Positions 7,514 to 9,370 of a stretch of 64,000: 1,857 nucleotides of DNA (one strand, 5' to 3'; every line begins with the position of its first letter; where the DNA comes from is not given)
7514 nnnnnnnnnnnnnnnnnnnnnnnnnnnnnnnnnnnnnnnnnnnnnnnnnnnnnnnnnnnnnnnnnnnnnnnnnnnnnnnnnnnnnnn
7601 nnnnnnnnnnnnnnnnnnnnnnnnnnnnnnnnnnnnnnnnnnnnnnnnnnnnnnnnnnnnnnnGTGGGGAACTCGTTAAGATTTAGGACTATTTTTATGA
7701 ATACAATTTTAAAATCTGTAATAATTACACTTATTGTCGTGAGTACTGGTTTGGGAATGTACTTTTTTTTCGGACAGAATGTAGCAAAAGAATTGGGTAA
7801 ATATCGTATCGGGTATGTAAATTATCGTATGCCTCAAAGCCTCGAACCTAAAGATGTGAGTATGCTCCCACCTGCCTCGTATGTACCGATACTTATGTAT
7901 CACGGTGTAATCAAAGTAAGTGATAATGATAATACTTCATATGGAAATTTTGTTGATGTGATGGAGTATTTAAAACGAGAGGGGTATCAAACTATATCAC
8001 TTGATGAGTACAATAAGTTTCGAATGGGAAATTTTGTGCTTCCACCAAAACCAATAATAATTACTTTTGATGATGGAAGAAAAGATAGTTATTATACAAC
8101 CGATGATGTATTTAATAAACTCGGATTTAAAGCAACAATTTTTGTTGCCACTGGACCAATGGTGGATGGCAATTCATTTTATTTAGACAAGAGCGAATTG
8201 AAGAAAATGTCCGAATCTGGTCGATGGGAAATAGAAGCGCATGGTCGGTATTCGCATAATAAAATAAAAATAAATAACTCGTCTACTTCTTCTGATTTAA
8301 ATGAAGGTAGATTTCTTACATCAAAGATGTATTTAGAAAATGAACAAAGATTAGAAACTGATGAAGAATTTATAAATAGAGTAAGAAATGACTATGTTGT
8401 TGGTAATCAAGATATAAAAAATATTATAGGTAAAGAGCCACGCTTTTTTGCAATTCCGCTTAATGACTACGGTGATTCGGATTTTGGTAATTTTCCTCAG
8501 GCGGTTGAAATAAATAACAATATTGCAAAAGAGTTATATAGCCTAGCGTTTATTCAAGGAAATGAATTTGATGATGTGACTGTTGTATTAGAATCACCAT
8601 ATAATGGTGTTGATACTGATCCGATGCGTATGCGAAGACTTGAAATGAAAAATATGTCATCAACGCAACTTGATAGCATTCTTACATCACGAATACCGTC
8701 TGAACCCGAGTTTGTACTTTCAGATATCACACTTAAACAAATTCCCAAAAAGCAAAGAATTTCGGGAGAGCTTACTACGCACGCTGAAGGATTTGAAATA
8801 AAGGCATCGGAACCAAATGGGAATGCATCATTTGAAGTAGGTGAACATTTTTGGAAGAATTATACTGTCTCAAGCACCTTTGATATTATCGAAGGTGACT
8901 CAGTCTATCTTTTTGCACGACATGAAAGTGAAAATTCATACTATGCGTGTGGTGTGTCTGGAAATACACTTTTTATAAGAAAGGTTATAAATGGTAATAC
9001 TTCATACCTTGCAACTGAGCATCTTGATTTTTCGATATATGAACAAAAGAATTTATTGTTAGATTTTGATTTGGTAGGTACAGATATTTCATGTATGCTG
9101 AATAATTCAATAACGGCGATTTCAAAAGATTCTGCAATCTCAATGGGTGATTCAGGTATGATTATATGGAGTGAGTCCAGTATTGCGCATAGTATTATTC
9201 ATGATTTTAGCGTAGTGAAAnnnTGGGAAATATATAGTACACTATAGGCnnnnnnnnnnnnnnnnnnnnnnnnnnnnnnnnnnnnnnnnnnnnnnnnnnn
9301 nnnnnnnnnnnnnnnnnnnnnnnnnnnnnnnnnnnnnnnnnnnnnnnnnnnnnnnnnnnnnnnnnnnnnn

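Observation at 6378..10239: PgaC/PgaB-like exopolysaccharide locus with a novel shared C-terminal domain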

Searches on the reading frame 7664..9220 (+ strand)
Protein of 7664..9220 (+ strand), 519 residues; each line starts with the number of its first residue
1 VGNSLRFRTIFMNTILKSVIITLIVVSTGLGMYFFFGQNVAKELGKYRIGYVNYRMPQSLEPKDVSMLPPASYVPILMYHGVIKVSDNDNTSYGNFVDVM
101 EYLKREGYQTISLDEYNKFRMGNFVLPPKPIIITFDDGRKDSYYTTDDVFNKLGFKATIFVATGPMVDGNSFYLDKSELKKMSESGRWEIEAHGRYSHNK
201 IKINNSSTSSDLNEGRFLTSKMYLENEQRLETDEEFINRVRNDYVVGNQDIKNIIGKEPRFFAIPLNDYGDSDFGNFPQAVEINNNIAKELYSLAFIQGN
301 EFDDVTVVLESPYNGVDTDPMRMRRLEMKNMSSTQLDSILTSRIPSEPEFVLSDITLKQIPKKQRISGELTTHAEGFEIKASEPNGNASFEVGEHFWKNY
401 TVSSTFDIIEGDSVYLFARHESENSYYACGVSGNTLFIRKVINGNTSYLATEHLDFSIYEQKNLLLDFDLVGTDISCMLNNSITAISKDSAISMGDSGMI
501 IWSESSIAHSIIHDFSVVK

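Call 3: search_protein_families(library=pfam, proteins=[window:7664-9220:+], max_evalue=1)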
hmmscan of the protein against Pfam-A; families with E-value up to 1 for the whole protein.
window:7664-9220:+ (519 aa): 2 families
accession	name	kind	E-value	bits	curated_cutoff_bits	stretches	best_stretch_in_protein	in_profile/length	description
PF01522.26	Polysacc_deac_1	-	1.6e-14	54.3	23.1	1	127-270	5-109/124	Polysaccharide deacetylase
PF02472.21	ExbD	-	0.067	13.7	25.4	1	82-113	92-123/128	Biopolymer transport protein ExbD/TolR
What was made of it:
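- On CE4 polysaccharide deacetylase (PF01522), PgaB/IcaB type: 54.3 bits against a cut-off of 23.1 (call 3).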

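Call 5: search_protein_families(library=ncbifam, proteins=[window:7664-9220:+], max_evalue=1)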
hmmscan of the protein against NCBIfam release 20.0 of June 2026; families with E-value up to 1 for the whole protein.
window:7664-9220:+ (519 aa): 5 families
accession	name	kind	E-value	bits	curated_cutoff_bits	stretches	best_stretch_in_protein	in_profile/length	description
TIGR03938.2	deacetyl_PgaB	equivalog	2.6e-20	72.2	321.9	1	76-268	5-211/621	poly-beta-1,6-N-acetyl-D-glucosamine N-deacetylase PgaB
NF011177.0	PRK14582.1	equivalog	9.1e-16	57.2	923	1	98-312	76-288/671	poly-beta-1,6-N-acetyl-D-glucosamine N-deacetylase PgaB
NF011176.0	PRK14581.1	equivalog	2.2e-09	36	1091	1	97-266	75-252/673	poly-beta-1,6-N-acetyl-D-glucosamine N-deacetylase PgaB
TIGR03933.1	PIA_icaB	equivalog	2.3e-09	37.2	248.35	1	94-208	38-154/245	intercellular adhesin biosynthesis polysaccharide N-deacetylase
TIGR02764.1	spore_ybaN_pdaB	equivalog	0.0021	17.9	237.4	0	129-225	6-96/191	polysaccharide deacetylase family sporulation protein PdaB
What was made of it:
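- On PgaB (TIGR03938): 72.2 bits, N-terminal domain only (call 5).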

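Call 7: search_solved_structures(query=window:7664-9220:+, max_evalue=0.01, show_alignments=1)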
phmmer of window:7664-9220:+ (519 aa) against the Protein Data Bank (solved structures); distinct sequences matched with E-value up to 0.01: 9.
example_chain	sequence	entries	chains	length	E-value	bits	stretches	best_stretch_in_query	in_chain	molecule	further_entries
5bu6_A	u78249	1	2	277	1.7e-11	46.6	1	96-267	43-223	BpsB (PgaB), Poly-beta-1,6-N-acetyl-D-glucosamine N-deacetylase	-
6go1_A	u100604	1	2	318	2e-08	36.5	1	66-202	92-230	Polysaccharide deacetylase-like protein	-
6dq3_A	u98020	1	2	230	6.8e-08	34.7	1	73-193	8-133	Polysaccharide deacetylase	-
4v33_A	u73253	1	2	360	1.1e-07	34.1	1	45-206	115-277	POLYSACCHARIDE DEACETYLASE-LIKE PROTEIN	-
4u10_A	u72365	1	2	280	1.4e-07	33.7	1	97-272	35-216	Poly-beta-1,6-N-acetyl-D-glucosamine N-deacetylase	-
4hd5_A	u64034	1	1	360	7.5e-07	31.3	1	58-205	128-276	Polysaccharide deacetylase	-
3vus_A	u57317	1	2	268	2e-06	29.9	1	101-268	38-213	Poly-beta-1,6-N-acetyl-D-glucosamine N-deacetylase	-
4f9d_A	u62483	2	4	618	2e-05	26.6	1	101-267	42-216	Poly-beta-1,6-N-acetyl-D-glucosamine N-deacetylase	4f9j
4wcj_A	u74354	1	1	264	7.4e-05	24.7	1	75-188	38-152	Polysaccharide deacetylase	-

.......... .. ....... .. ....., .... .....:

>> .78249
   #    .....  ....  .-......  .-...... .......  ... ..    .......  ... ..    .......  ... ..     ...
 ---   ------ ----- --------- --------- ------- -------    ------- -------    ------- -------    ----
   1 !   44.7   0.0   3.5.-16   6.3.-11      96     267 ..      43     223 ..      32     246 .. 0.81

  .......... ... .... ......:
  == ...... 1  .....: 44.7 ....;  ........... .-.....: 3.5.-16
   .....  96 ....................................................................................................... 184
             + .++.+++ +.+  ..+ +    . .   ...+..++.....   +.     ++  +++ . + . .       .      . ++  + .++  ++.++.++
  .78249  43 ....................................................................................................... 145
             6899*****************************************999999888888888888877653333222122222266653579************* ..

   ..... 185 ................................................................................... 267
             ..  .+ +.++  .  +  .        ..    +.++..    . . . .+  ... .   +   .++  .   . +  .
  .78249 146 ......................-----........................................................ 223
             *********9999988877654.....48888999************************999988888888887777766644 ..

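Call 25: find_homologous_proteins(query=window:7664-9220:+, max_evalue=0.001)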
Query window:7664-9220:+ (519 aa): 575 proteins with E <= 0.001 among 8000 candidates; the best 120 are listed.
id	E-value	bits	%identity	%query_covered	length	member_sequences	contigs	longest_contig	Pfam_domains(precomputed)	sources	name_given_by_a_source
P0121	0.0e+0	1115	100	95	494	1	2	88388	PF01522.27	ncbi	-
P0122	5.9e-276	934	82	95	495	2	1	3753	PF01522.27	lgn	-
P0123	4.8e-256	868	73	98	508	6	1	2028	PF01522.27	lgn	-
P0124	4.4e-141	489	47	97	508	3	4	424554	PF01522.27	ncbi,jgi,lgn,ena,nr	ncbi:MAG: polysaccharide deacetylase family protein [Candidatus Pacebacteria bacterium]|jgi:peptidog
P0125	8.8e-134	465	46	96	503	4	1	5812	PF01522.27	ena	-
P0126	8.1e-133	462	45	97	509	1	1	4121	PF01522.27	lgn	-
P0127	6.6e-131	455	44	98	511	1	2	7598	PF01522.27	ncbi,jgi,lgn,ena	-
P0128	1.4e-130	454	44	98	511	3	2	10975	PF01522.27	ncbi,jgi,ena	-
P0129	8.6e-120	419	43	97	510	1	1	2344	PF01522.27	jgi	jgi:peptidoglycan/xylan/chitin deacetylase (PgdA/CDA1 family)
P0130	2.1e-119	417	40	100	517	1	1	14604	PF01522.27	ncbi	-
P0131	7.3e-117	409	43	98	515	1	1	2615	PF01522.27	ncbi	-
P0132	4.8e-115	403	42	100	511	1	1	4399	PF01522.27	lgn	-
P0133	1.3e-113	398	41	97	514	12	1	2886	PF01522.27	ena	-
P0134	1.9e-113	398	39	100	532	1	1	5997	PF01522.27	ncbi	-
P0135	1.4e-112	395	41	97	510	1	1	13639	PF01522.27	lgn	-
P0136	1.6e-112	395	42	97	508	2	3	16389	PF01522.27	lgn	-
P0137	8.6e-112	392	41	100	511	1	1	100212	PF01522.27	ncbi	-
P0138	2.3e-111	391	40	100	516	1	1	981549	PF01522.27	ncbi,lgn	ncbi:MAG: polysaccharide deacetylase family protein [Patescibacteria group bacterium]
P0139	3.7e-111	390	40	100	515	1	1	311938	PF01522.27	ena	-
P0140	6.7e-111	389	41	100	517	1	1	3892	PF01522.27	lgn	-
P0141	1.3e-109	385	39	100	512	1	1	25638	PF01522.27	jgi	jgi:peptidoglycan/xylan/chitin deacetylase (PgdA/CDA1 family)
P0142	2.1e-109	384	42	96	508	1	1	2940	PF01522.27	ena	-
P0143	2.1e-109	384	41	97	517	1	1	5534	PF01522.27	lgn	-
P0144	4.3e-109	383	41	94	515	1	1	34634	PF01522.27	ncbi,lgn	-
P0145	8.7e-109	382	43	87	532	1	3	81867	PF01522.27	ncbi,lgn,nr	ncbi:MAG: polysaccharide deacetylase family protein [bacterium]|nr:polysaccharide deacetylase family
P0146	5.3e-108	380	40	92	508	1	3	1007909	PF01522.27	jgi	jgi:peptidoglycan/xylan/chitin deacetylase (PgdA/CDA1 family)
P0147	2.1e-107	378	41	99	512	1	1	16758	PF01522.27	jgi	jgi:peptidoglycan/xylan/chitin deacetylase (PgdA/CDA1 family)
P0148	5.1e-107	377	41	89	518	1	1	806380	PF01522.27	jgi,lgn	jgi:peptidoglycan/xylan/chitin deacetylase (PgdA/CDA1 family)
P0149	6.0e-107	376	41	91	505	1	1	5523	PF01522.27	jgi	jgi:peptidoglycan/xylan/chitin deacetylase (PgdA/CDA1 family)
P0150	1.2e-106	375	40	100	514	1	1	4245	PF01522.27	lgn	-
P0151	3.0e-106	374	40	96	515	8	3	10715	PF01522.27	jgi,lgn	jgi:peptidoglycan/xylan/chitin deacetylase (PgdA/CDA1 family)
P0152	1.0e-105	372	40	100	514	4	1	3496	PF01522.27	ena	-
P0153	1.1e-105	372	41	90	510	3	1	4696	PF01522.27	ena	-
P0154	1.7e-104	368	39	100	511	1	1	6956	PF01522.27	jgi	jgi:peptidoglycan/xylan/chitin deacetylase (PgdA/CDA1 family)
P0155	1.8e-104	368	40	97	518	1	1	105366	PF01522.27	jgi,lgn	jgi:peptidoglycan/xylan/chitin deacetylase (PgdA/CDA1 family)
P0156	2.7e-104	368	39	97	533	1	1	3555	PF01522.27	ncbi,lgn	-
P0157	8.3e-104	366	38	100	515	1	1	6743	PF01522.27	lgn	-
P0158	5.6e-103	363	37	96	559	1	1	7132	PF01522.27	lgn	-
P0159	3.9e-102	361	38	97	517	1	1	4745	PF01522.27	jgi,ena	-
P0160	4.8e-98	347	38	91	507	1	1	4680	PF01522.27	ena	-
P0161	2.2e-97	345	39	100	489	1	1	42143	PF01522.27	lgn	-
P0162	5.0e-96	340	39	87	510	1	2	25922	PF01522.27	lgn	-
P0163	2.0e-95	338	38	100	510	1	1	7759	PF01522.27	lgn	-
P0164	4.9e-95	337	37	97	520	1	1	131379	PF01522.27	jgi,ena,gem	-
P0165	6.0e-95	337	37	97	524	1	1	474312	PF01522.27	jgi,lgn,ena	-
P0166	2.5e-94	335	38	87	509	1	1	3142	PF01522.27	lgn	-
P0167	1.3e-92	329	36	100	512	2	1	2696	PF01522.27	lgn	-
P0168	2.4e-92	328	35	97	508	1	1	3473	PF01522.27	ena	-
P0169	4.8e-92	327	37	91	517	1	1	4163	PF01522.27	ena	-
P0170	1.1e-91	326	38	91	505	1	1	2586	PF01522.27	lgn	-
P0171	2.2e-91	325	48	63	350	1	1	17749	PF01522.27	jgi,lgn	jgi:peptidoglycan/xylan/chitin deacetylase (PgdA/CDA1 family)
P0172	7.3e-91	323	36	98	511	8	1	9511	PF01522.27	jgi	-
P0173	1.5e-90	322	39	83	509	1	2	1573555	PF01522.27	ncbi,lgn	-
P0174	2.1e-90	322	37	97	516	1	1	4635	PF01522.27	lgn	-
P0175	5.0e-90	321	37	98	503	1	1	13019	PF01522.27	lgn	-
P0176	5.5e-90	320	37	93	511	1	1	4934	PF01522.27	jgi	jgi:peptidoglycan/xylan/chitin deacetylase (PgdA/CDA1 family)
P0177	1.1e-89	319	37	97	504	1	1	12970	PF01522.27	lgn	-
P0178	1.3e-89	319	36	92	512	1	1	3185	PF01522.27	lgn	-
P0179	2.1e-89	318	35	98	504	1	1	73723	PF01522.27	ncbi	-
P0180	3.3e-89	318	36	96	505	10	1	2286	PF01522.27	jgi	-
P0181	5.1e-89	317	37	95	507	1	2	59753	PF01522.27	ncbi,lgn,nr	ncbi:MAG: polysaccharide deacetylase family protein [bacterium]|nr:polysaccharide deacetylase family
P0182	7.7e-89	317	37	96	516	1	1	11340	PF01522.27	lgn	-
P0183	8.0e-89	317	37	95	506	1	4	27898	PF01522.27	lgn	-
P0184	1.8e-88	315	36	93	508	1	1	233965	PF01522.27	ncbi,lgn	-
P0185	5.4e-88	314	42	72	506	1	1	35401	PF01522.27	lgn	-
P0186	3.4e-87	311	38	86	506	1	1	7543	PF01522.27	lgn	-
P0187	4.8e-87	311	38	95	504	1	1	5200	PF01522.27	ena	-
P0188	6.9e-87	310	36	92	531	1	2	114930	PF01522.27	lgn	-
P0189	9.9e-87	310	36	96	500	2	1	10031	PF01522.27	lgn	-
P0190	2.6e-86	308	40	82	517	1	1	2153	PF01522.27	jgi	jgi:peptidoglycan/xylan/chitin deacetylase (PgdA/CDA1 family)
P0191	7.6e-86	307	38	83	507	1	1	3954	PF01522.27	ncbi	-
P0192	9.1e-86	306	36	89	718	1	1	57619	PF01522.27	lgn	-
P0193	1.6e-85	306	34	100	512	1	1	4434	PF01522.27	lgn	-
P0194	3.7e-85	304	37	91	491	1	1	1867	PF01522.27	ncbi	-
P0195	4.0e-85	304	38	89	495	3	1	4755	PF01522.27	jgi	jgi:peptidoglycan/xylan/chitin deacetylase (PgdA/CDA1 family)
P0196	1.4e-84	303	36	98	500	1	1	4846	PF01522.27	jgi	jgi:peptidoglycan/xylan/chitin deacetylase (PgdA/CDA1 family)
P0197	2.0e-84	302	35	94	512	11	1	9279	PF01522.27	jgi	jgi:peptidoglycan/xylan/chitin deacetylase (PgdA/CDA1 family)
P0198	4.1e-84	301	44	76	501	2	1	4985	PF01522.27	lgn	-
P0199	9.3e-84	300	34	98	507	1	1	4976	PF01522.27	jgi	jgi:peptidoglycan/xylan/chitin deacetylase (PgdA/CDA1 family)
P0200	6.1e-83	297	37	89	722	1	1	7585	PF01522.27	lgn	-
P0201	1.2e-82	296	38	89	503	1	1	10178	PF01522.27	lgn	-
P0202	1.8e-82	296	37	89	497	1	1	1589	PF01522.27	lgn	-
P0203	2.0e-82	295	46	66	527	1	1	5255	PF01522.27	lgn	-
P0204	1.2e-81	293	39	80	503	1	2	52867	PF01522.27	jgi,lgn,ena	jgi:peptidoglycan/xylan/chitin deacetylase (PgdA/CDA1 family)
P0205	2.7e-81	292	42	75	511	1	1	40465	PF01522.27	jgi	jgi:peptidoglycan/xylan/chitin deacetylase (PgdA/CDA1 family)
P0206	2.8e-81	292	35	98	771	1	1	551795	PF01522.27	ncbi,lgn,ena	-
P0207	2.9e-81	292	37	98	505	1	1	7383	PF01522.27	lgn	-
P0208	5.5e-81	291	41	77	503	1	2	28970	PF01522.27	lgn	-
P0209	1.2e-80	290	35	98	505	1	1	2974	PF01522.27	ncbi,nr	ncbi:MAG: polysaccharide deacetylase family protein [Syntrophales bacterium]|nr:polysaccharide deace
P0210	6.5e-80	287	41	75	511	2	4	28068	PF01522.27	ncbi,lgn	ncbi:MAG: polysaccharide deacetylase family protein [Minisyncoccia bacterium]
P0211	7.6e-80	287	36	96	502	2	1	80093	PF01522.27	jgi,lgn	-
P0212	4.7e-79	284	34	94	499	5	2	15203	PF01522.27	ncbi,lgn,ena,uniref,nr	ncbi:MAG: hypothetical protein A3G59_02760 [Candidatus Taylorbacteria bacterium RIFCSPLOWO2_12_FULL_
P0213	6.1e-79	284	38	88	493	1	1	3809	PF01522.27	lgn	-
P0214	1.2e-78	283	40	77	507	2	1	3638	PF01522.27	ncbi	-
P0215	1.5e-78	283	34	96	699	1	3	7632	PF01522.27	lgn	-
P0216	1.5e-78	283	39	80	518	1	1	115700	PF01522.27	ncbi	-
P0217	2.7e-78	282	34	95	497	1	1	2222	PF01522.27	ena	-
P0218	4.2e-78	281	32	97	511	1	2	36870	PF01522.27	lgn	-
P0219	5.7e-78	281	36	92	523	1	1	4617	PF01522.27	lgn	-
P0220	7.4e-78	280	44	63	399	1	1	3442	PF01522.27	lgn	-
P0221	8.1e-78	280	35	98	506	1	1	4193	PF01522.27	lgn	-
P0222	1.5e-77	279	35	98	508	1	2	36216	PF01522.27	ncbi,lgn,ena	-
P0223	2.2e-77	279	35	88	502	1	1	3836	PF01522.27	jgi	-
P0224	2.5e-77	279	36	95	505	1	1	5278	PF01522.27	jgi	jgi:peptidoglycan/xylan/chitin deacetylase (PgdA/CDA1 family)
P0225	3.4e-77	278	37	86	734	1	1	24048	PF01522.27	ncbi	-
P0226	4.2e-77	278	37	88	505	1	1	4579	PF01522.27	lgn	-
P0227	5.3e-77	278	39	73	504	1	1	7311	PF01522.27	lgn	-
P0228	7.5e-77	277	37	88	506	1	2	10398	PF01522.27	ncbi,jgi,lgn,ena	-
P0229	1.4e-76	276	37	85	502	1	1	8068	PF01522.27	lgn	-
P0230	1.8e-76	276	34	98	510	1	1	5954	PF01522.27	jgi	jgi:peptidoglycan/xylan/chitin deacetylase (PgdA/CDA1 family)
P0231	6.7e-76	274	36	96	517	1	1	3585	PF01522.27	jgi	jgi:peptidoglycan/xylan/chitin deacetylase (PgdA/CDA1 family)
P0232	1.1e-75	273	36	87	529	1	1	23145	PF01522.27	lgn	-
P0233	1.1e-75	273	36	87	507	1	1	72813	PF01522.27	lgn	-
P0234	2.3e-75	272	39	76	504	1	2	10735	PF01522.27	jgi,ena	-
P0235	1.6e-74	269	42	68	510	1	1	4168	PF01522.27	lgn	-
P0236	2.1e-74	269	36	89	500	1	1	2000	PF01522.27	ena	-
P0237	2.4e-74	269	37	83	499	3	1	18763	PF01522.27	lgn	-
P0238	3.2e-74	268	35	93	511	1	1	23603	PF01522.27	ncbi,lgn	-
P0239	3.7e-74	268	36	84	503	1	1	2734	PF01522.27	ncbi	-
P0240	4.4e-74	268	35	87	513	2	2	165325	PF01522.27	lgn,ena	-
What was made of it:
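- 7664..9223 (+): Membrane-anchored two-domain deacetylase. The longest ORF starts at GTG 7664. ATG 7697 gives 508 aa, which matches the orthologue lengths and is the more likely start. Orthologues are 503-517 aa and align over 95-100% of the length (call 25).
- Tried and rejected: Orthologues were recovered with the whole protein instead (call 25).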
